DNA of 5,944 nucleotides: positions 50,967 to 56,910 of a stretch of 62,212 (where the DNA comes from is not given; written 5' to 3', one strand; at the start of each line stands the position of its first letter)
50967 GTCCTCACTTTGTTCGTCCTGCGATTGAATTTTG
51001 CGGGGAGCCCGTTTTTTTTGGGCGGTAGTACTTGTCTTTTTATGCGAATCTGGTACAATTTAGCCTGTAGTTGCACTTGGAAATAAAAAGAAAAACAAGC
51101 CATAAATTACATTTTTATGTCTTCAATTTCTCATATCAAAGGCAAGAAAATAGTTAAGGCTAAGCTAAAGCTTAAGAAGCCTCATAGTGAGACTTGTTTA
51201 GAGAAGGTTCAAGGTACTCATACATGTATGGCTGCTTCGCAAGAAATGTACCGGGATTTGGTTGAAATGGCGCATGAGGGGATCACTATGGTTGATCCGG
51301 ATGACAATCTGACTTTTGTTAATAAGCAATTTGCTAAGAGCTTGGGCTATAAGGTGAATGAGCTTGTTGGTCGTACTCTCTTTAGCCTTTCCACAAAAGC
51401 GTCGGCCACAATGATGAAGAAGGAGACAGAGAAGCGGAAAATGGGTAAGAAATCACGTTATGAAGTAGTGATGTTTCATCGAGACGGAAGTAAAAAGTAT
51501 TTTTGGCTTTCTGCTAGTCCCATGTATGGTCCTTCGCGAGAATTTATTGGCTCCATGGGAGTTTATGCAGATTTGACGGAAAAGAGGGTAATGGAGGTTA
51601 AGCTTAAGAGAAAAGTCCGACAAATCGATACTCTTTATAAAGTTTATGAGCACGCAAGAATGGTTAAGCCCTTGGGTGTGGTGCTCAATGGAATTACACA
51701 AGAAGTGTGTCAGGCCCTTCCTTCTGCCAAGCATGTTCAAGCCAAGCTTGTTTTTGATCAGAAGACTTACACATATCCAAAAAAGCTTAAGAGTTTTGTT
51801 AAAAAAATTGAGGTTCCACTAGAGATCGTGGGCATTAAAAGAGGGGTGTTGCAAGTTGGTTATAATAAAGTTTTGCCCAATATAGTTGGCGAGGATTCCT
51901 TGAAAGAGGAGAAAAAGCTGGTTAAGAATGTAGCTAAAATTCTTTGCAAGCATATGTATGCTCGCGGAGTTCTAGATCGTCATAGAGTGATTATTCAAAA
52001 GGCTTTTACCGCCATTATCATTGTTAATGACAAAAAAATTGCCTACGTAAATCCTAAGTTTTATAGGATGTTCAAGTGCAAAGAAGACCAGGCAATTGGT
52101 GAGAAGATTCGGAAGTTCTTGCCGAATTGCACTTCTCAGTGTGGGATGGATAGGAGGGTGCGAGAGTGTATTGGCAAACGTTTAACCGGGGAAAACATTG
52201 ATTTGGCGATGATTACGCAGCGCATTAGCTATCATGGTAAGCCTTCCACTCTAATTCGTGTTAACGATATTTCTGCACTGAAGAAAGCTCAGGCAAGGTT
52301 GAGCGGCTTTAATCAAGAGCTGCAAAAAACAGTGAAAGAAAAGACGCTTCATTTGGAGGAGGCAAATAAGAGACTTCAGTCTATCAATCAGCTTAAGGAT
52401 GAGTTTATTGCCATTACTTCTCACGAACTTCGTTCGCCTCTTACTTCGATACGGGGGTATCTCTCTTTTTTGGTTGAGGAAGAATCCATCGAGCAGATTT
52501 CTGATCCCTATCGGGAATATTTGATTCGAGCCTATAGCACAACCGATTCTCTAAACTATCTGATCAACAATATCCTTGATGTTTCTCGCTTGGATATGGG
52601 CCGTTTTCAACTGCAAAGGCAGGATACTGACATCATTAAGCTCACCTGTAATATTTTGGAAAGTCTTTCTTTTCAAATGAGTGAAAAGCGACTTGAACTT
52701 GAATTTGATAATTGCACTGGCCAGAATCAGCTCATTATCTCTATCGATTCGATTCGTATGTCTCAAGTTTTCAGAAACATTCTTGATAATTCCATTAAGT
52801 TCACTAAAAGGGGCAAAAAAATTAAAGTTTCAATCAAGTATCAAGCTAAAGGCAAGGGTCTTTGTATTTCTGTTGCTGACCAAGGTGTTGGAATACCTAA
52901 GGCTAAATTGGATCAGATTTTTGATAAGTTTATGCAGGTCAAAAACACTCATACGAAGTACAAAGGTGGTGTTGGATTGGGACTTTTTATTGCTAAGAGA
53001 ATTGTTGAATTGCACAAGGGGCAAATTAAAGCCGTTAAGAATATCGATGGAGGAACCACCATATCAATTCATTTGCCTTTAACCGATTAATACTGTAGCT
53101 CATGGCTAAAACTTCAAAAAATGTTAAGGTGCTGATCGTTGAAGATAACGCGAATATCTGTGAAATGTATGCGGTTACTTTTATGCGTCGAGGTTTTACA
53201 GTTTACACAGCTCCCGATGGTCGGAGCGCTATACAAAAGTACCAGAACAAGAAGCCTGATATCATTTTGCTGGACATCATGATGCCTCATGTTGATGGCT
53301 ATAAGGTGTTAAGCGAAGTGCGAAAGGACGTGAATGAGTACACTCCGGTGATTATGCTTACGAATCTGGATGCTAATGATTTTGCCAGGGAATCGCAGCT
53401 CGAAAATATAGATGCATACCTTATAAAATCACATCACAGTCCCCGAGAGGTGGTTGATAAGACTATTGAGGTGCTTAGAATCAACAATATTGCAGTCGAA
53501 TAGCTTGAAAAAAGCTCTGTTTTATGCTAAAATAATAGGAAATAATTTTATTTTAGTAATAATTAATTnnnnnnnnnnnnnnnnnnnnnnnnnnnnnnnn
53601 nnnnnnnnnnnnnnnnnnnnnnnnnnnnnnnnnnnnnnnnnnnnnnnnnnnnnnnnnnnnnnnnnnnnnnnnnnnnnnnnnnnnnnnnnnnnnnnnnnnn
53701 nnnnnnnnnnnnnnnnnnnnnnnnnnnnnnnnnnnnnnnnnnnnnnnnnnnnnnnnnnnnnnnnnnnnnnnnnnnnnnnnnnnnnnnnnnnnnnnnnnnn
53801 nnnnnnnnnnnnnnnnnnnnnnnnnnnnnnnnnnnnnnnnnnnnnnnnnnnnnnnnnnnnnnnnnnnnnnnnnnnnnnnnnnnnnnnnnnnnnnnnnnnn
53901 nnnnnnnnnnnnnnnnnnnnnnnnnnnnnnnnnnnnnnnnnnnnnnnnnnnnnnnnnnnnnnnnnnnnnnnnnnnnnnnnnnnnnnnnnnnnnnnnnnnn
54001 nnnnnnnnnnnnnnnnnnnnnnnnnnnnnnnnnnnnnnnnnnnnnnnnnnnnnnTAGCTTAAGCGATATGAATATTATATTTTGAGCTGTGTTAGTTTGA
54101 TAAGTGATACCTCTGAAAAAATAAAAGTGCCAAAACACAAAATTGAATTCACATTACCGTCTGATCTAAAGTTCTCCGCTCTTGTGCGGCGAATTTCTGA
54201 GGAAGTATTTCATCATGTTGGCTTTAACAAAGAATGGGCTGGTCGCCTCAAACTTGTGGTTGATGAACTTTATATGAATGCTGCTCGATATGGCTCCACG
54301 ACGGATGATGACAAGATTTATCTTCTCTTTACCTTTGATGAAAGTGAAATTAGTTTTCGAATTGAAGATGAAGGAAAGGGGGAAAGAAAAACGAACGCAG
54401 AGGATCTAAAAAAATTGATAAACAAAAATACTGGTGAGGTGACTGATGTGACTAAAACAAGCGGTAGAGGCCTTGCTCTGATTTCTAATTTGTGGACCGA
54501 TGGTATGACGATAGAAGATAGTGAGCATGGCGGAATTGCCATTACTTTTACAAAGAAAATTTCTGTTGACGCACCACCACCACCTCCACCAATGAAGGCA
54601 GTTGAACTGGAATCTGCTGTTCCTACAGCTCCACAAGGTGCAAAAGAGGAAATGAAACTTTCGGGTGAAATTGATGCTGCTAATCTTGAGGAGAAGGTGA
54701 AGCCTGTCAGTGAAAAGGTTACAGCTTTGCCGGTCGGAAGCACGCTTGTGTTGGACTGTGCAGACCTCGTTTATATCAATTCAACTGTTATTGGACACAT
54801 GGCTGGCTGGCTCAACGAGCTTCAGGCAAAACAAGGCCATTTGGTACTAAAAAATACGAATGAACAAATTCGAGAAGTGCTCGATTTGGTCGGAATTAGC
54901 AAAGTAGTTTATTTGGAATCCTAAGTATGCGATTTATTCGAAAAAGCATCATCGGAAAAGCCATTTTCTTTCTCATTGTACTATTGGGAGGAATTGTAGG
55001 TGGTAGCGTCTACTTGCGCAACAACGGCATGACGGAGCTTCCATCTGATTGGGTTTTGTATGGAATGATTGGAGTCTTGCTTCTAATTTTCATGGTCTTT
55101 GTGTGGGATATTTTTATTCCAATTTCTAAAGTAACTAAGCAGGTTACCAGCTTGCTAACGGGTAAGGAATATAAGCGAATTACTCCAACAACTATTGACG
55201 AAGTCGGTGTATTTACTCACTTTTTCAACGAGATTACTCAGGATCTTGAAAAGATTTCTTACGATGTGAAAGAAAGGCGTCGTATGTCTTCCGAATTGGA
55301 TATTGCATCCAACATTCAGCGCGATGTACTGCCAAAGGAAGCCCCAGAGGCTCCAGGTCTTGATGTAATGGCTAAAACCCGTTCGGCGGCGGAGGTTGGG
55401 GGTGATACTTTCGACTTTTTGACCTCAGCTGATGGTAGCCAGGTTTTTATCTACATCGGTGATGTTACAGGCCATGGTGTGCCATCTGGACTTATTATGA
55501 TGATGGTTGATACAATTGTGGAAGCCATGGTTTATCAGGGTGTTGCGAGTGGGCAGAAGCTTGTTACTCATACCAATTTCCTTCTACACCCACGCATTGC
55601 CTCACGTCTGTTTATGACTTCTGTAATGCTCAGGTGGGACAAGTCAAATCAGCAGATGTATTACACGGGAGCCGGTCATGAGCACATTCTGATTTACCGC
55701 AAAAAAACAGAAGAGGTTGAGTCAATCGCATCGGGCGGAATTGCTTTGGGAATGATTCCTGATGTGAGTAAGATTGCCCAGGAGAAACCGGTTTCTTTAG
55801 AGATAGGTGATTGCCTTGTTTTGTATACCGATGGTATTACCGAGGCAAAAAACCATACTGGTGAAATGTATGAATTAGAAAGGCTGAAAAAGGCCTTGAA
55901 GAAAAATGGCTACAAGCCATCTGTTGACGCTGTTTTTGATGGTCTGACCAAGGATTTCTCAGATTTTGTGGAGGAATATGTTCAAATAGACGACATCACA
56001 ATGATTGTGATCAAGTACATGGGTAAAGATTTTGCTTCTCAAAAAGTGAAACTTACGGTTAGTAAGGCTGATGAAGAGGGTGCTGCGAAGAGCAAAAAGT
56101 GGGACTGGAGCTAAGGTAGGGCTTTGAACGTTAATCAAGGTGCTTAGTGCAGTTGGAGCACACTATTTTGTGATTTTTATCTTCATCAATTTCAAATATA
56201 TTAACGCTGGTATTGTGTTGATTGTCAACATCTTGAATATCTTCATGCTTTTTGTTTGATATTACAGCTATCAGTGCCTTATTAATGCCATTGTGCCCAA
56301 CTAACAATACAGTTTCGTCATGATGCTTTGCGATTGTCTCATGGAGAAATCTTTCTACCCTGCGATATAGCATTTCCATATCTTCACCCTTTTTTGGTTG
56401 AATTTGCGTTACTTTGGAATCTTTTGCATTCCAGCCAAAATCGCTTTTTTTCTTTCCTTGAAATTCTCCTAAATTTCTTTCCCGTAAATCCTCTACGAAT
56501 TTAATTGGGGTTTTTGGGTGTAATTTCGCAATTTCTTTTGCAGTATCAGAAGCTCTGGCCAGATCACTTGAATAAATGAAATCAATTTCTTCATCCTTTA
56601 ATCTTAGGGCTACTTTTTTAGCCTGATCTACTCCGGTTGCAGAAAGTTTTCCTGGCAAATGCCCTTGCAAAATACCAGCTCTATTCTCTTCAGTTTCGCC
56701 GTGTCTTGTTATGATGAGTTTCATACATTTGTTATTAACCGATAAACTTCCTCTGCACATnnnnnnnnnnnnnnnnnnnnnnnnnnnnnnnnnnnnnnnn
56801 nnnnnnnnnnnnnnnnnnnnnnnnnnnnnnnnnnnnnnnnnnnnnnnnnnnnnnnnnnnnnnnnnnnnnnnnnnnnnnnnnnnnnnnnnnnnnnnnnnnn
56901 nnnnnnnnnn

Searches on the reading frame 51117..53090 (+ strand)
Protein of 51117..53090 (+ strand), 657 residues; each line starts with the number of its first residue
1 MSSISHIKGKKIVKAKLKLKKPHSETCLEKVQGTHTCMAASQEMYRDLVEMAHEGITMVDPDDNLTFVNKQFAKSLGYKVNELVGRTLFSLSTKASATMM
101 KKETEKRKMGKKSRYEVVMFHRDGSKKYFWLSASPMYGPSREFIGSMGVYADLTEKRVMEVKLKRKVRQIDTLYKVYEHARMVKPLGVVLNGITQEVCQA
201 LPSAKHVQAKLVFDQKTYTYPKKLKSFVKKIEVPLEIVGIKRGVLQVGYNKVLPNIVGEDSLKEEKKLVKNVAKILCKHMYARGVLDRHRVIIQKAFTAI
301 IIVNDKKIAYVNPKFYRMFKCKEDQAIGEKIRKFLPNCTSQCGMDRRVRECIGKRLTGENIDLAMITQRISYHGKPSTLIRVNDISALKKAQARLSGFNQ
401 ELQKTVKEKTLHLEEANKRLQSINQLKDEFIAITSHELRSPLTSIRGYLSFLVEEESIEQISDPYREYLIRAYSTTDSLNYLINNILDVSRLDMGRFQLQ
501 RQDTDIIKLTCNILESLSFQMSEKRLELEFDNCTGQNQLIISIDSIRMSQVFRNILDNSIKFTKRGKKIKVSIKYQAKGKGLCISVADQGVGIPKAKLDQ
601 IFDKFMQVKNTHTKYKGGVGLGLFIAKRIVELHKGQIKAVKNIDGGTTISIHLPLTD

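Call 8: search_protein_families(library=pfam, proteins=[window:51117-53090:+], max_evalue=0.001)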
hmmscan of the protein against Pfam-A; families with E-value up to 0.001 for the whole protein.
window:51117-53090:+ (657 aa): 10 families
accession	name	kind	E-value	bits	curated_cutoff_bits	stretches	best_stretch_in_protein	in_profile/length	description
PF02518.31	HATPase_c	-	4e-29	101.7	26.4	1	544-656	2-110/111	Histidine kinase-, DNA gyrase B-, and HSP90-like ATPase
PF13426.13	PAS_9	-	1.2e-17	64.5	27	2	54-155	2-103/103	PAS domain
PF00989.32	PAS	-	2.6e-17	63.3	22.6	2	43-150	1-110/113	PAS fold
PF00512.31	HisKA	-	2.1e-15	57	26.9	1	427-494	2-65/66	His Kinase A (phospho-acceptor) domain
PF08448.16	PAS_4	-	3.5e-13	50.2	23.1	1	54-157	6-109/110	PAS fold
PF13188.13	PAS_8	-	8.6e-12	45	21.8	2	43-88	1-47/65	PAS domain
PF13589.12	HATPase_c_3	-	9.9e-06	26.1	25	1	549-628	4-82/137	Histidine kinase-, DNA gyrase B-, and HSP90-like ATPase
PF21370.4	PAS_GdpP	-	6.6e-05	23.6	27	0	55-123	15-81/90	Cyclic-di-AMP phosphodiesterase GdpP-like, PAS domain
PF12860.13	PAS_7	-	0.00025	21.6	27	0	52-89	4-42/115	PAS fold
PF24820.1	Diguanyl_cycl_sensor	-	0.00035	20.9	28.1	0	293-337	2-47/109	Diguanylate cyclase-like sensor domain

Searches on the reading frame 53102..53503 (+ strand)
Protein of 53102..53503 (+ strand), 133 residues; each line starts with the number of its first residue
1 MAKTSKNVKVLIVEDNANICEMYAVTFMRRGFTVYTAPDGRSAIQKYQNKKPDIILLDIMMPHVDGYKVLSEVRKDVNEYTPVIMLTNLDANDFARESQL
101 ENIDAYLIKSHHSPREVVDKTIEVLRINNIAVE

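Call 8: search_protein_families(library=pfam, proteins=[window:53102-53503:+], max_evalue=0.001)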
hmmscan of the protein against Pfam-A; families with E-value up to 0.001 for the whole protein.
window:53102-53503:+ (133 aa): 2 families
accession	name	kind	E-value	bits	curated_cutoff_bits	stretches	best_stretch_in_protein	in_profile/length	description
PF00072.30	Response_reg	-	2e-21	76.7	30.2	1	10-111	1-101/111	Response regulator receiver domain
PF23198.2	PDE8A_N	-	0.00027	21.3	29.6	1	3-89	5-94/147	PDE8A-like, N-terminal domain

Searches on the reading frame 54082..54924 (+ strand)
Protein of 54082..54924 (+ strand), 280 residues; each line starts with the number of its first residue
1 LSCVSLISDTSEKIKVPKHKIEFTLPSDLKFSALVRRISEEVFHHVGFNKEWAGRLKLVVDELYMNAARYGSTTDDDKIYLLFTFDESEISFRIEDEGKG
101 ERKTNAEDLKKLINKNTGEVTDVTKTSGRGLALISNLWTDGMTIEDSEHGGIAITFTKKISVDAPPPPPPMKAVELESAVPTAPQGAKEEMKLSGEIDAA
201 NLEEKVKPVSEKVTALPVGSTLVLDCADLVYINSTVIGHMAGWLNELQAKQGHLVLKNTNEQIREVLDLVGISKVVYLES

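Call 8: search_protein_families(library=pfam, proteins=[window:54082-54924:+], max_evalue=0.001)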
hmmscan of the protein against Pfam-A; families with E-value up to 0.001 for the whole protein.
window:54082-54924:+ (280 aa): 4 families
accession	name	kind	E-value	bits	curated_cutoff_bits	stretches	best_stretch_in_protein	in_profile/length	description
PF13581.12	HATPase_c_2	-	3.1e-14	53.5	27.4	1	26-151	2-120/127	Histidine kinase-like ATPase domain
PF01740.26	STAS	-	3.1e-10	40.2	22.6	1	192-276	14-97/106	STAS domain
PF13466.11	STAS_2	-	1.7e-07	31.8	29.2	1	191-272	1-79/80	STAS domain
PF02518.31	HATPase_c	-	2.4e-06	28.4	26.4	1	55-158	5-107/111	Histidine kinase-, DNA gyrase B-, and HSP90-like ATPase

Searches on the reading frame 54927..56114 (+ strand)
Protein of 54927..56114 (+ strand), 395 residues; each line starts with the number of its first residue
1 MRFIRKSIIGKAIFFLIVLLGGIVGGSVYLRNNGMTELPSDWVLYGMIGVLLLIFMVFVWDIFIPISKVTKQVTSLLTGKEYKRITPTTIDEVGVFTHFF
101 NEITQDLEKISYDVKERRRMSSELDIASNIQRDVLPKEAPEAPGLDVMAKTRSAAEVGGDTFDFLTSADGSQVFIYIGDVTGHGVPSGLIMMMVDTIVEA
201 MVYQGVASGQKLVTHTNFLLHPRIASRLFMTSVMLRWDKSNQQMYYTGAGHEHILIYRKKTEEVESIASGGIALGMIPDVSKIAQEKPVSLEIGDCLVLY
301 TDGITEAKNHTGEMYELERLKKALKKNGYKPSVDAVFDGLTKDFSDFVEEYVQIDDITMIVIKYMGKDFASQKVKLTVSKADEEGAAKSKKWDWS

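Call 8: search_protein_families(library=pfam, proteins=[window:54927-56114:+], max_evalue=0.001)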
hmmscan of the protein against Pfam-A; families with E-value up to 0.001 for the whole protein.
window:54927-56114:+ (395 aa): 1 family
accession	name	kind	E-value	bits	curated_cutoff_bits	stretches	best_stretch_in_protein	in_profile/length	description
PF07228.17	SpoIIE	-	6.4e-43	147.4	25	1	170-363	2-190/192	Stage II sporulation protein E (SpoIIE)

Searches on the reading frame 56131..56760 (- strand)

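Call 86: search_protein_families(library=pfam, proteins=[window:56131-56760:-], max_evalue=0.01)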
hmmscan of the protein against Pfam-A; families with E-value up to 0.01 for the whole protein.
window:56131-56760:- (209 aa): 1 family
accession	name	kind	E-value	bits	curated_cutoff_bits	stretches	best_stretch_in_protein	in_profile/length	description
PF00300.27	His_Phos_1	-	4.4e-46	157.4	21.7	1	15-197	1-187/194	Histidine phosphatase superfamily (branch 1)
